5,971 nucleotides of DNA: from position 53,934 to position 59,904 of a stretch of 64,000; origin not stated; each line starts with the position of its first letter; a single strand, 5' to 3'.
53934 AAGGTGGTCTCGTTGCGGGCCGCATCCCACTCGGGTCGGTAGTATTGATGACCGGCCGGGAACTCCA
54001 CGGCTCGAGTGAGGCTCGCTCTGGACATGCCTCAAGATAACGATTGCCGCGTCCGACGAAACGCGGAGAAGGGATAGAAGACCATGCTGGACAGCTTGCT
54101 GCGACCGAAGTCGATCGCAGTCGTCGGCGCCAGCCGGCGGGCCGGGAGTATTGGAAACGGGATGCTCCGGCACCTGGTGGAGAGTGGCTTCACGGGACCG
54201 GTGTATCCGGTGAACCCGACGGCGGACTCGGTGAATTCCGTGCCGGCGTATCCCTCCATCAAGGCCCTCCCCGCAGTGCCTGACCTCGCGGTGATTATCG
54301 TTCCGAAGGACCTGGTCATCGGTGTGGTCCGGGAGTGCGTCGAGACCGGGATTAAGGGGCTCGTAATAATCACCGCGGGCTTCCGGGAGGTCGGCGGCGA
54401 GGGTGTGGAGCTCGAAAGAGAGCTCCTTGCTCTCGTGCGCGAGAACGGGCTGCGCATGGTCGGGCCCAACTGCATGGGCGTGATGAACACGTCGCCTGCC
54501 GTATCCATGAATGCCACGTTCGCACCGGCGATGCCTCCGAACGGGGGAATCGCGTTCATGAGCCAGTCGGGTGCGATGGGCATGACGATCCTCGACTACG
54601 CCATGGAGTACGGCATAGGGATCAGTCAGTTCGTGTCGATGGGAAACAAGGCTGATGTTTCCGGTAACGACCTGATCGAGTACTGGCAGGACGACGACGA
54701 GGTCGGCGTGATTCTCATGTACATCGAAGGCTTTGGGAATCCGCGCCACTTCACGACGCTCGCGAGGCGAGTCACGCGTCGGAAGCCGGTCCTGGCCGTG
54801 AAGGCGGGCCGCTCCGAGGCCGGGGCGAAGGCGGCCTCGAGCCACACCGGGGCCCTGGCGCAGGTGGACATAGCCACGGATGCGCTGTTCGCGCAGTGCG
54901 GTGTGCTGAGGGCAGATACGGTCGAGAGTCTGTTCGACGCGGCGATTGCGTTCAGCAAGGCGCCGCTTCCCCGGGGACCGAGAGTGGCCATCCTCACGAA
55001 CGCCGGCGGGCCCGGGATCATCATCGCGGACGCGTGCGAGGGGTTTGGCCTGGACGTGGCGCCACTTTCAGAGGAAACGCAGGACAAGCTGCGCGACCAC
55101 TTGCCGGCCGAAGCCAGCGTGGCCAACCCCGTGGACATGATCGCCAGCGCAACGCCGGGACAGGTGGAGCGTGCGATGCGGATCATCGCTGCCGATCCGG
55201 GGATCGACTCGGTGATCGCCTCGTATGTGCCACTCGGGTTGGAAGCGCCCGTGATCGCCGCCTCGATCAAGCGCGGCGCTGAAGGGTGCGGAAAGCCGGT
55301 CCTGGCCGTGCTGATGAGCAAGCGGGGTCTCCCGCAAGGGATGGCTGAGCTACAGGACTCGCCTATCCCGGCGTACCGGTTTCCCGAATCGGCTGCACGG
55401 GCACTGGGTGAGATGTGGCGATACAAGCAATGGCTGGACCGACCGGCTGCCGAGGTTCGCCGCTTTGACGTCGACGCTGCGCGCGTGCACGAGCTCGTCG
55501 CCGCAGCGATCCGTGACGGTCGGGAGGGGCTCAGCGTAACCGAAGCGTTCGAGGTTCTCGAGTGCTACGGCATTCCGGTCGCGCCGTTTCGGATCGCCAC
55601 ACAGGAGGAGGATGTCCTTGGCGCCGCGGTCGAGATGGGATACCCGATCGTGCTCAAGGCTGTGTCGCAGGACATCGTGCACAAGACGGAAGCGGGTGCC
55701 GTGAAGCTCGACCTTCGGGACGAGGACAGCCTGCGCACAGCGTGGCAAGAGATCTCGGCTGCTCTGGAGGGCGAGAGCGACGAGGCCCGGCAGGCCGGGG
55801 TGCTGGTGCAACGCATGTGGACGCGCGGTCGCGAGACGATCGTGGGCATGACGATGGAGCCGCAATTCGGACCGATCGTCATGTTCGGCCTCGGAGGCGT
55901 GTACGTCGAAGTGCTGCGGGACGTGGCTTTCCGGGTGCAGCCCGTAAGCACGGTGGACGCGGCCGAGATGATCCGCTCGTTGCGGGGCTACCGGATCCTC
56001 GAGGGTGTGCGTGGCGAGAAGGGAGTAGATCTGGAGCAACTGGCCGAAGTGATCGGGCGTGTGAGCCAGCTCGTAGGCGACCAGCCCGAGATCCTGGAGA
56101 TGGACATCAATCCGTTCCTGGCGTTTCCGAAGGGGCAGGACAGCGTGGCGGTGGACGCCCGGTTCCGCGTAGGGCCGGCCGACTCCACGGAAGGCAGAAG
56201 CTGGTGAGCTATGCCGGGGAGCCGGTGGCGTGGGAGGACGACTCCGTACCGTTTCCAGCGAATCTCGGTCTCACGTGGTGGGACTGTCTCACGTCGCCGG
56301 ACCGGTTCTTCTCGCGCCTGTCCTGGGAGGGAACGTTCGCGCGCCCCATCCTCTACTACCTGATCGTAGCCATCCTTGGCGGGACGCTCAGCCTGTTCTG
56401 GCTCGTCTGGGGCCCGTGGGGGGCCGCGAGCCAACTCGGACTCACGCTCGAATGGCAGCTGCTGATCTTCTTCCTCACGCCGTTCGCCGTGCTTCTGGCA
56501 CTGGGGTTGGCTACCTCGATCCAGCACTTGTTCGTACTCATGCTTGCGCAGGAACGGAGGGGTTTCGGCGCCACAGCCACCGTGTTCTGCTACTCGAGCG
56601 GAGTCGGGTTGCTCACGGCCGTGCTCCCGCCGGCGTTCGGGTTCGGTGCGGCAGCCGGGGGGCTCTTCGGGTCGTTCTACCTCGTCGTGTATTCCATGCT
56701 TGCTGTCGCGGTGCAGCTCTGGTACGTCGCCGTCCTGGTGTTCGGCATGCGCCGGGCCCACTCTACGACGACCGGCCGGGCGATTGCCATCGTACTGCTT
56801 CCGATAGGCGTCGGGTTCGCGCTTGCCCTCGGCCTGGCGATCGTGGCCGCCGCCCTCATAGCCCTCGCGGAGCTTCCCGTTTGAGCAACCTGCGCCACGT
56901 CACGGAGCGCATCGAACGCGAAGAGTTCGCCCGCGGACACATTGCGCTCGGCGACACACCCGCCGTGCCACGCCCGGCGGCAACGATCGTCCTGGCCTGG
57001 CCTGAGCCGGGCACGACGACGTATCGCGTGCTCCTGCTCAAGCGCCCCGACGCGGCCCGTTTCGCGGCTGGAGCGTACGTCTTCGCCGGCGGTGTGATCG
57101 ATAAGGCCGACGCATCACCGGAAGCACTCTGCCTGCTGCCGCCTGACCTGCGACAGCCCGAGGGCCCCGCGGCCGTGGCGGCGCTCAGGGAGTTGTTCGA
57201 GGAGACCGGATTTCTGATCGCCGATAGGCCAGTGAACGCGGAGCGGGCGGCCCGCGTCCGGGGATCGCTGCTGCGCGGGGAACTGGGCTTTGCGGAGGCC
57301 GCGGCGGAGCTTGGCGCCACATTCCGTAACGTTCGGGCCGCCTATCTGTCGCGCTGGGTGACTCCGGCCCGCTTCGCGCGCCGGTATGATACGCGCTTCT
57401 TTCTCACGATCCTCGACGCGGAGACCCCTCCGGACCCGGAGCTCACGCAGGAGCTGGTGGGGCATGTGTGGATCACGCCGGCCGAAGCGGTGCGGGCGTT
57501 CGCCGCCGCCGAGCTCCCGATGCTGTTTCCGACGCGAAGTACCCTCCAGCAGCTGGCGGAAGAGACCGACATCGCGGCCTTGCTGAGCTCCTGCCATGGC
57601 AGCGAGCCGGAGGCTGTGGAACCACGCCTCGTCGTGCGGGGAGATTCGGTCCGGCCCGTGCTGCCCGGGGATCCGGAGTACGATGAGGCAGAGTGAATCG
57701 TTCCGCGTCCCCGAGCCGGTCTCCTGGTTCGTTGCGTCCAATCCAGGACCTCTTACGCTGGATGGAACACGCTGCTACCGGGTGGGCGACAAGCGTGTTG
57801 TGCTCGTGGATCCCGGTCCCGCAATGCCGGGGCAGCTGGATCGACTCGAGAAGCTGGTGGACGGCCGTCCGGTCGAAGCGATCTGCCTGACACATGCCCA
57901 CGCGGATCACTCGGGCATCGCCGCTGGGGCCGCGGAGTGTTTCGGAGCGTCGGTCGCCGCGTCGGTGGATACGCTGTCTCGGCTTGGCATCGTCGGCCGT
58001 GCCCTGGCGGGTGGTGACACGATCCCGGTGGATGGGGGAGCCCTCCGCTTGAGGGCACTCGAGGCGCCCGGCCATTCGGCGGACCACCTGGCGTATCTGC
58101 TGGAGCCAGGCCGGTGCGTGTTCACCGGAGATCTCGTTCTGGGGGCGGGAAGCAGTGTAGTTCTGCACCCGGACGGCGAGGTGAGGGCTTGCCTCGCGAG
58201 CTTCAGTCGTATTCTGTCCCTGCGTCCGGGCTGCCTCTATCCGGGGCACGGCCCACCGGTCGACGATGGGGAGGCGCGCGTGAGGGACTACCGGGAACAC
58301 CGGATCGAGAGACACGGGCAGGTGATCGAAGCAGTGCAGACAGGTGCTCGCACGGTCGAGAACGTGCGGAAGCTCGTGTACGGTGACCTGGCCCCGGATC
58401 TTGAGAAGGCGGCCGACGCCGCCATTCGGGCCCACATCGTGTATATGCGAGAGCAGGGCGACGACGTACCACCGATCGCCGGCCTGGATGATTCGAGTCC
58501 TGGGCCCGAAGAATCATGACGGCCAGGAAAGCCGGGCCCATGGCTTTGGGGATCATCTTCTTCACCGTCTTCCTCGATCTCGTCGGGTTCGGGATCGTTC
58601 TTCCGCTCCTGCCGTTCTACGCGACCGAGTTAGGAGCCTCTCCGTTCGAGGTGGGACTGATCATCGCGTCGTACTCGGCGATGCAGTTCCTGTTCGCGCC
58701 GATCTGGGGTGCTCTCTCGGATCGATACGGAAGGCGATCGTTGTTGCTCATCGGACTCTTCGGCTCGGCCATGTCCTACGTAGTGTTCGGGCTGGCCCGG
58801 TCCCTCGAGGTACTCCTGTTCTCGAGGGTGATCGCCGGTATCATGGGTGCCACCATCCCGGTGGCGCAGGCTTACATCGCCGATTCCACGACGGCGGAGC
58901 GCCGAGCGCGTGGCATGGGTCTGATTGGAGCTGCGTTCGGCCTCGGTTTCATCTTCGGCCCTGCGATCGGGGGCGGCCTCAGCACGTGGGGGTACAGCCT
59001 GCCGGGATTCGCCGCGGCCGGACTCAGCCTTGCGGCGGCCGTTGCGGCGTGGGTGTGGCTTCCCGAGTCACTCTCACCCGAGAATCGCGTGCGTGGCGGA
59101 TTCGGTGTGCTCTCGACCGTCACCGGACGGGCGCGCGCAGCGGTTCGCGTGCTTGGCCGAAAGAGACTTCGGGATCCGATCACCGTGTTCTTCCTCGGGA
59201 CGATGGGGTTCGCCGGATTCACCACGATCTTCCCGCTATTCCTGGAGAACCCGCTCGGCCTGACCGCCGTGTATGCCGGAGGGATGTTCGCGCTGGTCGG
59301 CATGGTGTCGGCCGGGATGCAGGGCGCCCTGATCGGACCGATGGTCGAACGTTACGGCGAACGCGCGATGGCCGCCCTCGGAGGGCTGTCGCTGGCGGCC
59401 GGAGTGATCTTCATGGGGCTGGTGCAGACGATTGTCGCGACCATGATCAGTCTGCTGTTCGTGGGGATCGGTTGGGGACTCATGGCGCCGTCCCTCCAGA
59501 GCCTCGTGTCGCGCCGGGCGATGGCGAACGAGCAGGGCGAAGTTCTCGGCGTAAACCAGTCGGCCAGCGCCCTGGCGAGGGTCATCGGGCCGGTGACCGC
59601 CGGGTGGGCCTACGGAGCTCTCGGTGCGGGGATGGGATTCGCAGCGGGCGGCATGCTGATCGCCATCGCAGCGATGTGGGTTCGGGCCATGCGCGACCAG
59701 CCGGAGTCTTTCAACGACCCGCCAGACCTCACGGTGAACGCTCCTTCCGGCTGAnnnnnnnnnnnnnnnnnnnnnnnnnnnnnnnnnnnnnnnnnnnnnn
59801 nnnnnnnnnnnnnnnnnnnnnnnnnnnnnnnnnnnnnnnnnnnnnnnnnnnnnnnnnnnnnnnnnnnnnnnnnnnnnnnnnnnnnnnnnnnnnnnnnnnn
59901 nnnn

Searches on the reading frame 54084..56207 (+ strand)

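Call 84: search_protein_families(library=pfam, proteins=[window:54084-56207:+], max_evalue=0.0001)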
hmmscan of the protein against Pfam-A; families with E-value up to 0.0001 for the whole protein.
window:54084-56207:+ (707 aa): 5 families
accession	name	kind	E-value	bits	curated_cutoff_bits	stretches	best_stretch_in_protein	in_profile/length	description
PF13549.11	ATP-grasp_5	-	2.1e-77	259.9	27.6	1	475-696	2-221/221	ATP-grasp domain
PF13607.11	Succ_CoA_lig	-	3.6e-55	185.9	27.4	1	154-289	2-137/138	Succinyl-CoA ligase like flavodoxin domain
PF13380.12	CoA_binding_2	-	9.2e-27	94.2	22.8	1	9-135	1-115/116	CoA binding domain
PF02629.25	CoA_binding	-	1.7e-14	54.7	22.3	1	8-99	3-97/97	CoA binding domain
PF19045.5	Ligase_CoA_2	-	3.9e-12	46.9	23.7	1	301-445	1-152/162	Ligase-CoA domain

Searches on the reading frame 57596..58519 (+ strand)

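Call 84: search_protein_families(library=pfam, proteins=[window:57596-58519:+], max_evalue=0.0001)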
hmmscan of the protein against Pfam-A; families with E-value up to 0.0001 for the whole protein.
window:57596-58519:+ (307 aa): 2 families
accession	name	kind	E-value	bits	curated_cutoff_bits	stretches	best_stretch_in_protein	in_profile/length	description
PF00753.33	Lactamase_B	-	6.6e-20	72.3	22.7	1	55-218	3-196/196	Metallo-beta-lactamase superfamily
PF12706.13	Lactamase_B_2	-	3.3e-07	30.6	27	1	68-181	2-144/200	Beta-lactamase superfamily domain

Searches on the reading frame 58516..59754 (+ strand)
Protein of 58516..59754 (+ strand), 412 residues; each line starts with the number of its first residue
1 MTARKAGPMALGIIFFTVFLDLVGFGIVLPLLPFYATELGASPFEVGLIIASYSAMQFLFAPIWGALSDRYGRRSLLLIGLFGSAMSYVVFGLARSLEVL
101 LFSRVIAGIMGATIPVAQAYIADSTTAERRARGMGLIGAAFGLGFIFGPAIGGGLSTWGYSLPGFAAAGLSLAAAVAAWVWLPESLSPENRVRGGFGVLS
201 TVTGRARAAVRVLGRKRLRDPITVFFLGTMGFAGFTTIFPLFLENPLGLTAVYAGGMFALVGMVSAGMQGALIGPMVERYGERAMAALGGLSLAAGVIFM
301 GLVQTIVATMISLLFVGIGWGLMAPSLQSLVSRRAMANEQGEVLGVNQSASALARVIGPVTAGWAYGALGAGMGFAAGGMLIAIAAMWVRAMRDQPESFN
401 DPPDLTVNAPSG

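Call 84: search_protein_families(library=pfam, proteins=[window:58516-59754:+], max_evalue=0.0001)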
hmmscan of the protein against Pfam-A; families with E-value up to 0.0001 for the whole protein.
window:58516-59754:+ (412 aa): 5 families
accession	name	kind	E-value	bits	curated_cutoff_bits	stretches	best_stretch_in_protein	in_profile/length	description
PF07690.21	MFS_1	-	1.4e-73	248.3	33.4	2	14-359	1-347/347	Major Facilitator Superfamily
PF00083.30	Sugar_tr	-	4.4e-09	36.2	22.3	1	44-185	46-194/452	Sugar (and other) transporter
PF12832.13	MFS_1_like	-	2.6e-08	33.8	25.2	1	23-375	13-371/373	MFS_1 like family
PF05977.19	MFS_3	-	4.4e-07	29.2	27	1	36-320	37-321/524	Transmembrane secretion effector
PF13347.12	MFS_2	-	2.5e-05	23.4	27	0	11-165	226-386/427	MFS/sugar transport protein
